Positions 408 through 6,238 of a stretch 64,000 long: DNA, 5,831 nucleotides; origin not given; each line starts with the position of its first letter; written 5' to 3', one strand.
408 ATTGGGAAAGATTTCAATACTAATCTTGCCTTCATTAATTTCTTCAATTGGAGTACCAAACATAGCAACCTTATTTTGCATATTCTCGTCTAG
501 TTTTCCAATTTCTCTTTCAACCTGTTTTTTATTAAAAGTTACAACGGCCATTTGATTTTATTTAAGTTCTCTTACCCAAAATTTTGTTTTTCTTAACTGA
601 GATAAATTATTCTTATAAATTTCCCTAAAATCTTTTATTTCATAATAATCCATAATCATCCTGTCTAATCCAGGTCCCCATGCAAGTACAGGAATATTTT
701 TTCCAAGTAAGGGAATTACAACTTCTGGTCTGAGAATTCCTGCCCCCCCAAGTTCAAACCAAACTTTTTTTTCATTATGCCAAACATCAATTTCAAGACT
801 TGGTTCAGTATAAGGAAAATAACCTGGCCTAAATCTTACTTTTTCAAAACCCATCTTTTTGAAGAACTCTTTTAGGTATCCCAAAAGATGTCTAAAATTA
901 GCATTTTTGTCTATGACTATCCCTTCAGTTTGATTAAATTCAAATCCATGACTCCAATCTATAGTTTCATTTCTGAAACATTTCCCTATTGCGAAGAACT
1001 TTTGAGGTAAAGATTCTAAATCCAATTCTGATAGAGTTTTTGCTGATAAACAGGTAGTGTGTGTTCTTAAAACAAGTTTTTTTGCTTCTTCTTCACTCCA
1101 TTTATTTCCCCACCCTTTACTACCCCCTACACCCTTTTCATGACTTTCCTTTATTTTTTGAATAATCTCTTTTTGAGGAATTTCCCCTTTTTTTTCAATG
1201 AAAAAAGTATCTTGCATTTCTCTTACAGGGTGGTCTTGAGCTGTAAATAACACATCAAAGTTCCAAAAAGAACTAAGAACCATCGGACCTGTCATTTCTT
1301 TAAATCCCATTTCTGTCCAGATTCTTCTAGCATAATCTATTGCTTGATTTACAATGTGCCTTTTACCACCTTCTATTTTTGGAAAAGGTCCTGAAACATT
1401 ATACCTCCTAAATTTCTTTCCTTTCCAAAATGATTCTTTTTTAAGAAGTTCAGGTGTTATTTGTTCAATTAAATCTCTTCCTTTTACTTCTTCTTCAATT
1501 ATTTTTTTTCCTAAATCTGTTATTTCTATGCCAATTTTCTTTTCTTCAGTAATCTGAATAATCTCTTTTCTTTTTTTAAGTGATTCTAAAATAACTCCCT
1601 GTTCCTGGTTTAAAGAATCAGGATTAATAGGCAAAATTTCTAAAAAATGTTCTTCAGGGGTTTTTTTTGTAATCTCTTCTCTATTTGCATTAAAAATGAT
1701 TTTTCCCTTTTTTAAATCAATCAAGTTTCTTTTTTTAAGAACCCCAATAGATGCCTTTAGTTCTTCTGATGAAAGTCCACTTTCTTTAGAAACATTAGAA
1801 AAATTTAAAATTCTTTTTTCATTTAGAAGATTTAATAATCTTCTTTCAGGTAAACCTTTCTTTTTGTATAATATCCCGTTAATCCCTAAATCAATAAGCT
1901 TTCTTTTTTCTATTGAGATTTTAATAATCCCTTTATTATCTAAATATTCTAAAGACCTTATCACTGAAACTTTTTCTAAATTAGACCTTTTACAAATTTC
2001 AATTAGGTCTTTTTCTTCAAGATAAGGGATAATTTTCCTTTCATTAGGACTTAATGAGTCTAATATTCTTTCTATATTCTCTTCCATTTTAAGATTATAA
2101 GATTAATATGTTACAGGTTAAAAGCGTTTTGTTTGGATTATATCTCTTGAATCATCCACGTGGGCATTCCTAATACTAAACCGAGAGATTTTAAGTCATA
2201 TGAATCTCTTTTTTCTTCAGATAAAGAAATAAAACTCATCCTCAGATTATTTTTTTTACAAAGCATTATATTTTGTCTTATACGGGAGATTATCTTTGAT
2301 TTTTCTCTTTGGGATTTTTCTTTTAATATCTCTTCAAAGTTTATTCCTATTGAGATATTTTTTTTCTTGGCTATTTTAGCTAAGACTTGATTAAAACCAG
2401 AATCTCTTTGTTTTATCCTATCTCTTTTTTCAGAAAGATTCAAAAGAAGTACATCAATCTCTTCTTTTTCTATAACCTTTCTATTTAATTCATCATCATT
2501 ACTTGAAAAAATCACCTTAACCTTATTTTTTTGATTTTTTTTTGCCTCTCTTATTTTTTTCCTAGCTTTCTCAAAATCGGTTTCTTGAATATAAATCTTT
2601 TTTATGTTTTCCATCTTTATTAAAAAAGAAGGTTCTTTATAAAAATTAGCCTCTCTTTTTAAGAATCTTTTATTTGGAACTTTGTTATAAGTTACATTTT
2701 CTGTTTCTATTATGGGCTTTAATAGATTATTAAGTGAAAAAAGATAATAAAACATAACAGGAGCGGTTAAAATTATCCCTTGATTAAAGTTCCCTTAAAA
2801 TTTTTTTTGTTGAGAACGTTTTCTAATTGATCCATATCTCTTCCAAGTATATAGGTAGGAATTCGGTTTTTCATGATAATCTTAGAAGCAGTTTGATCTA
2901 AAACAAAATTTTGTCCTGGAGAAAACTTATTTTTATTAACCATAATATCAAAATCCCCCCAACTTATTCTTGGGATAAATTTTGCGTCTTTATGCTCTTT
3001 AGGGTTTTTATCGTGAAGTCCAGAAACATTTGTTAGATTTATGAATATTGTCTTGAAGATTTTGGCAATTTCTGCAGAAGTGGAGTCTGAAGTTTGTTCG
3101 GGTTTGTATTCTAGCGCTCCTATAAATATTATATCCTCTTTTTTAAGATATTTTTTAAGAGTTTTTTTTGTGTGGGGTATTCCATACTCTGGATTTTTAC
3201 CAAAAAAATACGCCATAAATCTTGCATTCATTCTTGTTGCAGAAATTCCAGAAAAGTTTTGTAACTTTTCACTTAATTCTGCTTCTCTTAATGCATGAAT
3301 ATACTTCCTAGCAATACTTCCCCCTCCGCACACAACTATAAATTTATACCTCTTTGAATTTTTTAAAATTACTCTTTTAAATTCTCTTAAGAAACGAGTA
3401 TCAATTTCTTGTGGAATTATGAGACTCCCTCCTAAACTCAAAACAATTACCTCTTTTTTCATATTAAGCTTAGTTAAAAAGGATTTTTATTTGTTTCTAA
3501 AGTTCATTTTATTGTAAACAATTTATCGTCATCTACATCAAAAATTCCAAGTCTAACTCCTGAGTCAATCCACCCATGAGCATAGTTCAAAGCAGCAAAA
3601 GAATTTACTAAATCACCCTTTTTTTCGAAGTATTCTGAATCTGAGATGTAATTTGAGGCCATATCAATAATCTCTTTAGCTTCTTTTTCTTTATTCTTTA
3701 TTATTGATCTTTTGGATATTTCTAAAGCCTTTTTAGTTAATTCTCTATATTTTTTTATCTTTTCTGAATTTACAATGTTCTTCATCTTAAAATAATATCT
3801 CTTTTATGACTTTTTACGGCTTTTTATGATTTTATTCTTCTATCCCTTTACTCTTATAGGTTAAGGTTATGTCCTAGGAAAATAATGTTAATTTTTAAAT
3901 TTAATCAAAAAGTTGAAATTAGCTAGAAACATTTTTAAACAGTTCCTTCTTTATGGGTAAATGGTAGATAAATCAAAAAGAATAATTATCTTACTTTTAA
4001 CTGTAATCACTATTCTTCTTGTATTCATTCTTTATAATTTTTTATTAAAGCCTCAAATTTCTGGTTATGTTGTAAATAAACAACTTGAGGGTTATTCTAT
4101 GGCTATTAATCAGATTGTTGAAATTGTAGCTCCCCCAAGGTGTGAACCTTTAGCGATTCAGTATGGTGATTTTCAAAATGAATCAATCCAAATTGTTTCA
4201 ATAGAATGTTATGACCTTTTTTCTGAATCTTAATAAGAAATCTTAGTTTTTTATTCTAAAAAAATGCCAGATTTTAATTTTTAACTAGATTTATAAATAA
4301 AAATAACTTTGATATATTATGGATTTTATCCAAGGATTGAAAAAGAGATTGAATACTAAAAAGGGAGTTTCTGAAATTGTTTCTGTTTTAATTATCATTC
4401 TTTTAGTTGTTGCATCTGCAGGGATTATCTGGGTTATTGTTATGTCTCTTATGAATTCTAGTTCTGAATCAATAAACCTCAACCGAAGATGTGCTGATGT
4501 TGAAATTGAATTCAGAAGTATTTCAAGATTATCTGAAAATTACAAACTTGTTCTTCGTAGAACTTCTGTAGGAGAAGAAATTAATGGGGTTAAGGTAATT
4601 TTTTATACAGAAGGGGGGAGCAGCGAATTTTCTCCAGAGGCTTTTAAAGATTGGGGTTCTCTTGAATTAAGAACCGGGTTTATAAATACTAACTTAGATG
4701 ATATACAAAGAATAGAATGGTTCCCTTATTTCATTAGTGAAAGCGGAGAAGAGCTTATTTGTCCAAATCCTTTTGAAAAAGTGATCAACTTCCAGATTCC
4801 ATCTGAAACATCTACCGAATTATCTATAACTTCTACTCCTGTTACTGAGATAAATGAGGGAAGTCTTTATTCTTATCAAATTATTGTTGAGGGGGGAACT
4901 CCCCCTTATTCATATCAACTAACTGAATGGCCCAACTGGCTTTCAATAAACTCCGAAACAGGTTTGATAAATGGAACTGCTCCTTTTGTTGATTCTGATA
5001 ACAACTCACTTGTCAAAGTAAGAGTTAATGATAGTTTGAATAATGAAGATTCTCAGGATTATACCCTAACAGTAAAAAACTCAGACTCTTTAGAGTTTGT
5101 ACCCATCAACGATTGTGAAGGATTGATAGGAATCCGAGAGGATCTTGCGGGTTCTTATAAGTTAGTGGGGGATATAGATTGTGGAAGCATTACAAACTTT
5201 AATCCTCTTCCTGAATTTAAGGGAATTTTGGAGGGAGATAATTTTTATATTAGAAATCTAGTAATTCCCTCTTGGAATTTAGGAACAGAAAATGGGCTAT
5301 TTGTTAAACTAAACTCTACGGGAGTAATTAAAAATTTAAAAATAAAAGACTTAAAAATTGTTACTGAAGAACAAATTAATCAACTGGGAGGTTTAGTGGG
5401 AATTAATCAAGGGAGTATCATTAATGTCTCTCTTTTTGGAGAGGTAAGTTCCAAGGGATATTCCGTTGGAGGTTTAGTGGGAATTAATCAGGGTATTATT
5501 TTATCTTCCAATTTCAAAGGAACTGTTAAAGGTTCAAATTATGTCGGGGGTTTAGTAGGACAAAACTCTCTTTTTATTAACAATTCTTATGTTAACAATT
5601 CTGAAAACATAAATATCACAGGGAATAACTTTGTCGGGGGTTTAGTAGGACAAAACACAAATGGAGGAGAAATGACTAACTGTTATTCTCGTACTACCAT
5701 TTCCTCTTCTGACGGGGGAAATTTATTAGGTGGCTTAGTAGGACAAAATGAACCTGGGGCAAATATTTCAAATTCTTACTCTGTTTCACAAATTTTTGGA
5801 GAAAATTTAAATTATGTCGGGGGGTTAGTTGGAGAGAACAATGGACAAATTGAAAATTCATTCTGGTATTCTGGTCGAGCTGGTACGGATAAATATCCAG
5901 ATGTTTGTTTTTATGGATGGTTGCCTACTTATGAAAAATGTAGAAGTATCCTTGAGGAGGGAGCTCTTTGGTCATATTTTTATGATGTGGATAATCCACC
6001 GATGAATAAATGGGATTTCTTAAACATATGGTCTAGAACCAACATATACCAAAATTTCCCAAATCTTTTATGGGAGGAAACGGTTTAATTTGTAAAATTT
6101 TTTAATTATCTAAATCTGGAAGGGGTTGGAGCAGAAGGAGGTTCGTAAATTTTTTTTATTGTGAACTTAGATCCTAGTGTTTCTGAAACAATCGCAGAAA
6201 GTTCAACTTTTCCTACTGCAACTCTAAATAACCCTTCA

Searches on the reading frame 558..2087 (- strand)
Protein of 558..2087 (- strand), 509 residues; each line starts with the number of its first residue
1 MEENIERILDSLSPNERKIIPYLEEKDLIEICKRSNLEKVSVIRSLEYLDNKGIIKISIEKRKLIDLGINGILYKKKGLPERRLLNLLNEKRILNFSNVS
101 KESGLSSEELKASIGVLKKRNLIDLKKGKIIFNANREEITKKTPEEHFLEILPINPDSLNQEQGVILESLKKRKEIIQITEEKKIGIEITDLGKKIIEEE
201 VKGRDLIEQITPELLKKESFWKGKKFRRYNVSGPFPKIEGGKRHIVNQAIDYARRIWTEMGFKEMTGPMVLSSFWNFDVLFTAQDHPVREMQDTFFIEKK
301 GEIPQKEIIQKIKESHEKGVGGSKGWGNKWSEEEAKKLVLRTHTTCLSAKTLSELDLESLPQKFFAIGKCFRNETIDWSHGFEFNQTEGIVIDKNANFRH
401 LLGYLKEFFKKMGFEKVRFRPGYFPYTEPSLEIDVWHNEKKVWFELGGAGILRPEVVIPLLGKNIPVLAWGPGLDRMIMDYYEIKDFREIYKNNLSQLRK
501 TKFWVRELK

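Call 28: search_protein_families(library=pfam, proteins=[window:558-2087:-], max_evalue=0.00001)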
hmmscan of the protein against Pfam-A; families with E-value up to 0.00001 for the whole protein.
window:558-2087:- (509 aa): 2 families
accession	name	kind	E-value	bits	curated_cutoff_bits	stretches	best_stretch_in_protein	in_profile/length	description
PF01409.25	tRNA-synt_2d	-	3.4e-79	266.2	19.8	1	229-500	2-245/246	tRNA synthetases class II core domain (F)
PF00587.30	tRNA-synt_2b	-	5.2e-06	27.1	29.3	0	351-443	25-129/179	tRNA synthetase class II core domain (G, H, P, S and T)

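Call 63: search_protein_families(library=ncbifam, proteins=[window:558-2087:-], max_evalue=1e-10)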
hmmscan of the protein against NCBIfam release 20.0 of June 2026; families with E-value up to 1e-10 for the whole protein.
window:558-2087:- (509 aa): 5 families
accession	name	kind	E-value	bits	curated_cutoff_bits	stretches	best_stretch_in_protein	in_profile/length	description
NF003210.0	PRK04172.1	equivalog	7.7e-158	526.4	350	1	11-503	3-493/496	phenylalanine--tRNA ligase subunit alpha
TIGR00468.1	pheS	equivalog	6e-102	341.2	237.45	1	171-502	6-323/324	phenylalanine--tRNA ligase subunit alpha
NF051887.1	PheS_related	equivalog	2.6e-23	82.7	300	1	336-494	70-232/349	PheS-related mystery ligase SrmL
TIGR00469.1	pheS_mito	equivalog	2.1e-18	66.2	258.35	1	416-495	258-337/451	phenylalanine--tRNA ligase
TIGR00470.1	sepS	equivalog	3.8e-16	58.6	380.65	1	334-491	179-341/533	O-phosphoserine--tRNA ligase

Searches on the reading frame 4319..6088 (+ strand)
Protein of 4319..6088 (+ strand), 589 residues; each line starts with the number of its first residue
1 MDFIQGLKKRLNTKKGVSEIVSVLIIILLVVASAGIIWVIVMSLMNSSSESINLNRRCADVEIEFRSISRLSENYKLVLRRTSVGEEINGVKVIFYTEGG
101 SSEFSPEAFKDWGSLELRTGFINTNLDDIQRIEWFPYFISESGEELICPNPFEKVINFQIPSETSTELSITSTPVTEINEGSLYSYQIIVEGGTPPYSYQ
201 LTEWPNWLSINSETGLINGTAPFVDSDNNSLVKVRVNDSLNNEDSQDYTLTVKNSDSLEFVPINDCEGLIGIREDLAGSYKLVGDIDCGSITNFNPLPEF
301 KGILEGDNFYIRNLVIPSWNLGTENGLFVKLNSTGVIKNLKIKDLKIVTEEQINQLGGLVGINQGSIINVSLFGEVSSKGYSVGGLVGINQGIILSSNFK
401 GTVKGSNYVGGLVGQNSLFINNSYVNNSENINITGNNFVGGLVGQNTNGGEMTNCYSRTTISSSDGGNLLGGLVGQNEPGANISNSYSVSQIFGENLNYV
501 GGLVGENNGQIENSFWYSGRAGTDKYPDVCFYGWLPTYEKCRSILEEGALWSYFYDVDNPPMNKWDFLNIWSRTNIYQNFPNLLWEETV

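Call 28: search_protein_families(library=pfam, proteins=[window:4319-6088:+], max_evalue=0.00001)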
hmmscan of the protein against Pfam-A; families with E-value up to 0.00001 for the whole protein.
window:4319-6088:+ (589 aa): 2 families
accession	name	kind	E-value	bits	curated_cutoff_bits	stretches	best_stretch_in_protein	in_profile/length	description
PF07581.17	Glug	-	1.6e-19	69.4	20.5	0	439-461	5-27/28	The GLUG motif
PF05345.18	He_PIG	-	3.6e-13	50.2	24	1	170-252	4-95/96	Putative Ig domain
